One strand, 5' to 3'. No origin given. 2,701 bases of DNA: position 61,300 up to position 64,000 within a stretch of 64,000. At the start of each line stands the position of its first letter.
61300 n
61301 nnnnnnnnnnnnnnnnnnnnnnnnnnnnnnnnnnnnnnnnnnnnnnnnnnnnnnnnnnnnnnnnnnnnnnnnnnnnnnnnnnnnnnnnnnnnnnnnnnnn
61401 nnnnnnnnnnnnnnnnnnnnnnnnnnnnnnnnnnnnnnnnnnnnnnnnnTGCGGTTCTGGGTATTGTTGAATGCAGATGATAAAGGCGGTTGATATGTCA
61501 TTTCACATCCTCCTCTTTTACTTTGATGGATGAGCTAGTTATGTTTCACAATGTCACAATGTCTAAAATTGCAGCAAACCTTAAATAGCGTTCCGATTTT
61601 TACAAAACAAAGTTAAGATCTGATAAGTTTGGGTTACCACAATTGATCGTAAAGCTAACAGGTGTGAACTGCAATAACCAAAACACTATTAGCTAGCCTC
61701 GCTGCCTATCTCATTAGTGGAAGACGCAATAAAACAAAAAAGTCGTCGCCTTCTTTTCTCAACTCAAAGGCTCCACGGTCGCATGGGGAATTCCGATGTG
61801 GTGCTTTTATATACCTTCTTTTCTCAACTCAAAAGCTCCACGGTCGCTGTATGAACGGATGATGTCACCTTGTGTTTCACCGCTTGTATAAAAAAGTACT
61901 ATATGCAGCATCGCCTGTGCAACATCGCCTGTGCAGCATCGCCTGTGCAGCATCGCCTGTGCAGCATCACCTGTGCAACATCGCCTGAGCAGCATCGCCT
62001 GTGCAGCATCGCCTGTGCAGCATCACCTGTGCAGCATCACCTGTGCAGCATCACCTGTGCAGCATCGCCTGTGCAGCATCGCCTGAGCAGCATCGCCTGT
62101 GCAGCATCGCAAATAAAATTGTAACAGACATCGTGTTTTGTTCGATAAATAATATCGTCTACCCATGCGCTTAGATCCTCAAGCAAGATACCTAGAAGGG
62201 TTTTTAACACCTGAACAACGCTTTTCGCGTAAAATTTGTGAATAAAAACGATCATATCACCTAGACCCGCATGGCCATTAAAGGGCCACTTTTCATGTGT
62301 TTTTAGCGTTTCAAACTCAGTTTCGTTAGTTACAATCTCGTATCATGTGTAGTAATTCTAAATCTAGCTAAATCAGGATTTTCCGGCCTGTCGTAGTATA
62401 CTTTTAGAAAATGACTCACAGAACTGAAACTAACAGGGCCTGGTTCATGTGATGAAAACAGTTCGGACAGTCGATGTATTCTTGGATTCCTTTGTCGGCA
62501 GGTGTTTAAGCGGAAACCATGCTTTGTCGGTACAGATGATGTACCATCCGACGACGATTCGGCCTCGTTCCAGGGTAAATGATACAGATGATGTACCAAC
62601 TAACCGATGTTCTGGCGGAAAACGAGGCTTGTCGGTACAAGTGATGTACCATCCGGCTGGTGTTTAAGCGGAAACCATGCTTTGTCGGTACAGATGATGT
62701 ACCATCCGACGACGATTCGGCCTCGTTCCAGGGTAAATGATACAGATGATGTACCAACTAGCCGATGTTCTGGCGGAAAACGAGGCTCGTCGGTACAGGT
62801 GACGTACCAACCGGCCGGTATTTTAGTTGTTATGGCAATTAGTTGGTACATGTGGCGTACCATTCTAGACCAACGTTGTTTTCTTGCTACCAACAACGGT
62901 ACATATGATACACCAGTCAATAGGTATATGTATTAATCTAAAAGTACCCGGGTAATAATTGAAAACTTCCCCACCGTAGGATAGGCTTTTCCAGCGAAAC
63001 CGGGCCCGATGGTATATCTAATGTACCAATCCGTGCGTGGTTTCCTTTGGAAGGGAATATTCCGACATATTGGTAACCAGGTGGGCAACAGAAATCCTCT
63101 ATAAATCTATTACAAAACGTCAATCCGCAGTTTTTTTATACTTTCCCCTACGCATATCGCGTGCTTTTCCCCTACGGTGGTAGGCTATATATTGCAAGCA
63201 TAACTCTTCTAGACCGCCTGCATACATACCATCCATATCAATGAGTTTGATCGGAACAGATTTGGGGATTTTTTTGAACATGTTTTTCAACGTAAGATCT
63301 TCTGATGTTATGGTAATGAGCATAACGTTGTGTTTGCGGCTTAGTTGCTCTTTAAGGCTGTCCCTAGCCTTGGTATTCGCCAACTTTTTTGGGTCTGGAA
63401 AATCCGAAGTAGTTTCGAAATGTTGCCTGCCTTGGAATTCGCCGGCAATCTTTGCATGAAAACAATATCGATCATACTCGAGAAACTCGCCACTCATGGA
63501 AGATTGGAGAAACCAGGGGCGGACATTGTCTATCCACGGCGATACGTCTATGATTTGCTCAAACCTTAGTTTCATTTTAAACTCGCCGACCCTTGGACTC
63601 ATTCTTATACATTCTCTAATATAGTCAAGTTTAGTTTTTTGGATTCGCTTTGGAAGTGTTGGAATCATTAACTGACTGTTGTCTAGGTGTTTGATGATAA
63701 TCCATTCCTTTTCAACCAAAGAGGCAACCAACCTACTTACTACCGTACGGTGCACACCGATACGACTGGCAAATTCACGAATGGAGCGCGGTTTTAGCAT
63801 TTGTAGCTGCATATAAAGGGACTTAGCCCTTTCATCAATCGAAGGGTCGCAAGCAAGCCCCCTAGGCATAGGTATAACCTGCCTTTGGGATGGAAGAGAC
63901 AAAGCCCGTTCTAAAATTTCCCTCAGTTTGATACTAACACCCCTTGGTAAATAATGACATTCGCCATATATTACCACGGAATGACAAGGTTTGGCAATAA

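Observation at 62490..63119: Array of nine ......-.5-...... palindromes, partly inside a 158-bp tandem duplication, directly downstream of an HTH-protein gene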

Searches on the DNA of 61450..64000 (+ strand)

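Call 8: search_rna_families(source=window, start=61450, end=63200, threshold=evalue, max_evalue=10)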
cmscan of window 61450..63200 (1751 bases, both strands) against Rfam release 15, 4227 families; matches with E-value up to 10: 2.
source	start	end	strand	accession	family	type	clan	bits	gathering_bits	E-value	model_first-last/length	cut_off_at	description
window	61721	61765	+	RF02066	STnc320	Gene; sRNA;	-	21.3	50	0.49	1-55/55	no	Salmonella enterica sRNA STnc320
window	63001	63029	+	RF01840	ovine_lenti_FSE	Cis-reg; frameshift_element;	-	16.6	45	3.3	1-54/54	no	ribosomal frameshift element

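Call 13: search_dna_similar(query=window:61500-64000:+, collection=plasmids, mode=distant)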
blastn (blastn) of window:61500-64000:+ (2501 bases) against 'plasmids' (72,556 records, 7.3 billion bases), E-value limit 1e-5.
No match.

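Call 14: search_dna_similar(query=window:61500-64000:+, collection=phages, mode=distant)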
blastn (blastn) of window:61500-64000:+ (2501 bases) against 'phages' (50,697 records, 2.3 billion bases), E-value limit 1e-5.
No match.
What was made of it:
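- On Plasmid iteron origin / partition centromere: No plasmid or phage hits (calls 13, 14).
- Tried and rejected: No match (calls 13, 14).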
